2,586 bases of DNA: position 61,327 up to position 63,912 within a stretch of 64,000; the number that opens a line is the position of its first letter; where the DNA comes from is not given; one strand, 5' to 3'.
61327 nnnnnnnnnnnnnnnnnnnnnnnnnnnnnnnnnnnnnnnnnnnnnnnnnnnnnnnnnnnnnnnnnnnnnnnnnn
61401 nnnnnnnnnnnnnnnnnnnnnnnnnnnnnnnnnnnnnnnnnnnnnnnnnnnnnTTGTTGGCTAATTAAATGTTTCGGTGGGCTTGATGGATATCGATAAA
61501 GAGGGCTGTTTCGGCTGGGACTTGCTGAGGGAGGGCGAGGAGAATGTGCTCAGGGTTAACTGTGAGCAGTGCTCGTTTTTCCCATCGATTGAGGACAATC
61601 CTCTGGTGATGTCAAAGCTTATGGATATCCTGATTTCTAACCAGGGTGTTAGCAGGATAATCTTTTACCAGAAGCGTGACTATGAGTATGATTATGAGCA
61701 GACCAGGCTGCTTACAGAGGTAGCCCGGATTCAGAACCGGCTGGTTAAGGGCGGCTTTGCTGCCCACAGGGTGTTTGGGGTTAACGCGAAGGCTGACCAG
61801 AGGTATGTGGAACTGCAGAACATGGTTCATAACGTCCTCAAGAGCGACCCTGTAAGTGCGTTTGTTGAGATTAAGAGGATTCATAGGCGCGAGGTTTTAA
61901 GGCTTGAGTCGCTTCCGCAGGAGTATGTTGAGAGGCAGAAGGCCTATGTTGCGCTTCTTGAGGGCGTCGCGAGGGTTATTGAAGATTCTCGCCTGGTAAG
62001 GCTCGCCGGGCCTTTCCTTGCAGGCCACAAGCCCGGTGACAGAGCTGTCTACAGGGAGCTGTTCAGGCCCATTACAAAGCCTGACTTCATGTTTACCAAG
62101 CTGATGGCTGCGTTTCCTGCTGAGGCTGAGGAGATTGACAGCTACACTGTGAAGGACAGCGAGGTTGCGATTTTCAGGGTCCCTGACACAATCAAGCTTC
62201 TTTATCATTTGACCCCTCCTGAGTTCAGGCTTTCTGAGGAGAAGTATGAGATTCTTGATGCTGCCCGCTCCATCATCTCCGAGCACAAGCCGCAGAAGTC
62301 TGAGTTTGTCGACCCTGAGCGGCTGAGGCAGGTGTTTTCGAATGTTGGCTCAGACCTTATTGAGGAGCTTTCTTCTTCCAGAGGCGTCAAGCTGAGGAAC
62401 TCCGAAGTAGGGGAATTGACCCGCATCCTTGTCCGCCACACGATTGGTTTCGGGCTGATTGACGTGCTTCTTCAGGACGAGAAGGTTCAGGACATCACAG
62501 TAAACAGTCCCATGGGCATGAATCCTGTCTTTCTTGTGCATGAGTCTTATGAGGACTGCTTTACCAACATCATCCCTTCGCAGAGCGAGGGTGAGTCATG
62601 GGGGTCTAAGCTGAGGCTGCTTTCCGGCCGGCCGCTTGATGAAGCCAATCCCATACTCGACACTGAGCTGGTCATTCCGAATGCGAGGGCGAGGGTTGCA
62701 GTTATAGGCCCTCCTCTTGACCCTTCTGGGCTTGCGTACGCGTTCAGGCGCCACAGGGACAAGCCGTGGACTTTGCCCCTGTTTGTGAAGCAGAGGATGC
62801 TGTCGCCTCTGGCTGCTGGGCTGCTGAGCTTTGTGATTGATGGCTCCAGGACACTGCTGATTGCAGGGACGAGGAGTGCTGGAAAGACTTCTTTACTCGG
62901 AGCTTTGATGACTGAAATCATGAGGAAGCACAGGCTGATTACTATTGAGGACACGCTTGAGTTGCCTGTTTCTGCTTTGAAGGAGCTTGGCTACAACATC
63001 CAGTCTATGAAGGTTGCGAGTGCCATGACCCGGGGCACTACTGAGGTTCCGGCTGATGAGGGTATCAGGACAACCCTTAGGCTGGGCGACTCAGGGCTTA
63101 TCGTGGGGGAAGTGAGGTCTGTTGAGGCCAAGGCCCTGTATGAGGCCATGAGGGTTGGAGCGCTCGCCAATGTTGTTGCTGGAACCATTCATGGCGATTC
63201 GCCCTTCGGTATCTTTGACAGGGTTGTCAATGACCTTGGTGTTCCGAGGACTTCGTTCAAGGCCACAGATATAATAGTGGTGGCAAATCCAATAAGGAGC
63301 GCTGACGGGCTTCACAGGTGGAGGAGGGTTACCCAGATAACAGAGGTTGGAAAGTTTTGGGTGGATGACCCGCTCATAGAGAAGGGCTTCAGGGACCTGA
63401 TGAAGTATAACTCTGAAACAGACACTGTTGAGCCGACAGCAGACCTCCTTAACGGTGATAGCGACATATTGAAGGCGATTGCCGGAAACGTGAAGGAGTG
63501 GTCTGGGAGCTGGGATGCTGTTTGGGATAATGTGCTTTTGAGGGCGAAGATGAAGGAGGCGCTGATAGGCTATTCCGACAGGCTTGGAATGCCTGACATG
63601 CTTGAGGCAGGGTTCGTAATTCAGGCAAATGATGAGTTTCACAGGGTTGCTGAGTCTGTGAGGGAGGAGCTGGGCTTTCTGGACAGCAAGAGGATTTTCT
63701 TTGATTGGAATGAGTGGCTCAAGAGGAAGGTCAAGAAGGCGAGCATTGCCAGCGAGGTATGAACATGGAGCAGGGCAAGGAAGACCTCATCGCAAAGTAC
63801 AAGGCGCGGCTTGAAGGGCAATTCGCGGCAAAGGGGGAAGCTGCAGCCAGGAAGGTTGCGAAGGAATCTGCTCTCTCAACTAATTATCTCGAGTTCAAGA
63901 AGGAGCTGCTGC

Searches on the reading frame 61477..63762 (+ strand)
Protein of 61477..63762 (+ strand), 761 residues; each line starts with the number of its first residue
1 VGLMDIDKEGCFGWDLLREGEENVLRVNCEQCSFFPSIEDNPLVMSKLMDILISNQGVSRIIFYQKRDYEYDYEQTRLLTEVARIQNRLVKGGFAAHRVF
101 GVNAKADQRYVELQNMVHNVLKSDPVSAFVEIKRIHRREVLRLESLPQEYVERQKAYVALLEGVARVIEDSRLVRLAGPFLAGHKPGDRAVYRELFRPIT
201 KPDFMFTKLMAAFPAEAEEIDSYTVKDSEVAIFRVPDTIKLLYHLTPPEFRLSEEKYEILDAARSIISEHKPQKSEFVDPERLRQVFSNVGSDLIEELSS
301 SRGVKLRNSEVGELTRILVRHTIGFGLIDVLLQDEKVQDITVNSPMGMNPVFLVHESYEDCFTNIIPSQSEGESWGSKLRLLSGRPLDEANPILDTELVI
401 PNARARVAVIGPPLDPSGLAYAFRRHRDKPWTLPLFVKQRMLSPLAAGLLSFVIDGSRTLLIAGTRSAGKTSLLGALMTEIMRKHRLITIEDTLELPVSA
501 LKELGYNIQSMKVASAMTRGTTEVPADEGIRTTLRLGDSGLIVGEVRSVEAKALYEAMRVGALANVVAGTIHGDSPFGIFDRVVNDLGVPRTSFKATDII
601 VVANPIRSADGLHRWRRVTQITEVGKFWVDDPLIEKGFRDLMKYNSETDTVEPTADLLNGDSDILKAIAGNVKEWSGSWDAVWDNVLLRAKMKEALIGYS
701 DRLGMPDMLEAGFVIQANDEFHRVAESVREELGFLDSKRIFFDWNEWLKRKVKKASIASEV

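Call 3: search_protein_families(library=pfam, proteins=[window:61477-63762:+], max_evalue=1)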
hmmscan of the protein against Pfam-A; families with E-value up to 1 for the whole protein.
window:61477-63762:+ (761 aa): 7 families
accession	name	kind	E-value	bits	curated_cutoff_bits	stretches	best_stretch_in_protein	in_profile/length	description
PF00437.27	T2SSE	-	6e-12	45.3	24.9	1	449-603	134-274/370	Type II/IV secretion system protein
PF13191.12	AAA_16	-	0.006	17.5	32.6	1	442-489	9-56/167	AAA ATPase domain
PF13173.12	AAA_14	-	0.085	13.3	27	1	458-495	3-42/129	AAA domain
PF24355.1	DUF7514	-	0.086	13.1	27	0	263-293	22-52/160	Domain of unknown function (DUF7514)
PF20720.3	nSTAND3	-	0.15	12.2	27.2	1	456-493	16-54/155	Novel STAND NTPase 3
PF09439.16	SRPRB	-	0.16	11.7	25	1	457-485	3-31/178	Signal recognition particle receptor beta subunit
PF13555.12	AAA_29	-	0.29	11.4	27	1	457-481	22-46/61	P-loop containing region of AAA domain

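Call 29: search_solved_structures(query=window:61477-63762:+, max_evalue=0.001)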
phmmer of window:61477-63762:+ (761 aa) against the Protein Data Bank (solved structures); distinct sequences matched with E-value up to 0.001: 9.
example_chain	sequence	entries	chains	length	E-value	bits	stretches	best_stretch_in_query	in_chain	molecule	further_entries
2oap_1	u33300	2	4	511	6.5e-29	103.9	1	230-623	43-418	Type II secretion system protein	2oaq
8rkd_E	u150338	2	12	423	4.8e-22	81.3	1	292-625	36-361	Pilus assembly ATPase CpaF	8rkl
8rjf_A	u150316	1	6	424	4.8e-22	81.2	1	292-625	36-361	Pilus assembly ATPase CpaF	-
9e24_A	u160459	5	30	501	8e-22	80.5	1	292-625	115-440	CpaF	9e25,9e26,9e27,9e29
4ii7_A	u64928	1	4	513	2.3e-13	52.6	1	318-624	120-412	FlaI ATPase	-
4ihq_A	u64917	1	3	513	1.5e-12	49.8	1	318-624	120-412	FlaI ATPase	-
2gza_A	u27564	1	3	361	9.5e-06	27.4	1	444-555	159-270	Type IV secretion system protein VirB11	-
6bge_A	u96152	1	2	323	0.00076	21.1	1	451-585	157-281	VirB11-like protein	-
1g6o_A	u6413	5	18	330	0.0008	21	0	451-585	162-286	CAG-ALPHA | virB11 homolog | Cag-alfa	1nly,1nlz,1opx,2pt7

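Call 30: search_protein_families(library=ncbifam, proteins=[window:61477-63762:+], max_evalue=0.1)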
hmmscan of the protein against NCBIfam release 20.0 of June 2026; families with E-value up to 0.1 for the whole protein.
window:61477-63762:+ (761 aa): 14 families
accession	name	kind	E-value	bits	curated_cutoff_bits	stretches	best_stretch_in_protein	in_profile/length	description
TIGR03819.1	heli_sec_ATPase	hypoth_equivalog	2e-33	116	373.15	1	294-582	21-296/340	TadA family conjugal transfer-associated ATPase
NF058587.1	archaellum_moto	equivalog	7.8e-32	110.7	550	1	295-653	117-460/527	archaellum flagellar ATPase motor FlaI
TIGR02782.1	TrbB_P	equivalog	2.3e-18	66.5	304.55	1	376-585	58-254/303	P-type conjugative transfer ATPase TrbB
TIGR02788.1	VirB11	equivalog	4.5e-16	58.8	249.95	1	450-585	137-264/308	P-type DNA transfer ATPase VirB11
NF053672.1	bindosome_BasE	exception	2e-14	53.2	1000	1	321-647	134-444/512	bindosome assembly system ATPase subunit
NF010469.0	PRK13894.1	subfamily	4.9e-13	49.1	508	1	322-583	22-264/320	conjugal transfer ATPase TrbB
NF010475.0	PRK13900.1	equivalog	2.7e-12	46.4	389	1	450-580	153-276/333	type IV secretion system ATPase VirB11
NF010407.0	PRK13833.1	subfamily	4.2e-11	42.8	499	1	387-627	77-303/323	conjugal transfer protein TrbB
NF010425.0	PRK13851.1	equivalog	8.9e-11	41.2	461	1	449-629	154-326/344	type IV secretion system protein VirB11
NF041000.1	ATPase_ComGA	equivalog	4.2e-09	35.8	300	1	459-602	130-260/267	competence type IV pilus ATPase ComGA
TIGR02533.1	type_II_gspE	equivalog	0.006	15.3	630.25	1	459-589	245-361/486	type II secretion system ATPase GspE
NF007755.0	PRK10436.1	equivalog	0.04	12.6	617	1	460-604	222-352/465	type II secretion system protein GspE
NF000355.4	ribo_prot_ABC_F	equivalog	0.051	12.4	380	1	450-496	332-378/499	ribosomal protection-like ABC-F family protein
TIGR03925.1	T7SS_EccC_b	equivalog_domain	0.064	11.5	346.55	1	429-485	338-389/564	type VII secretion protein EccCb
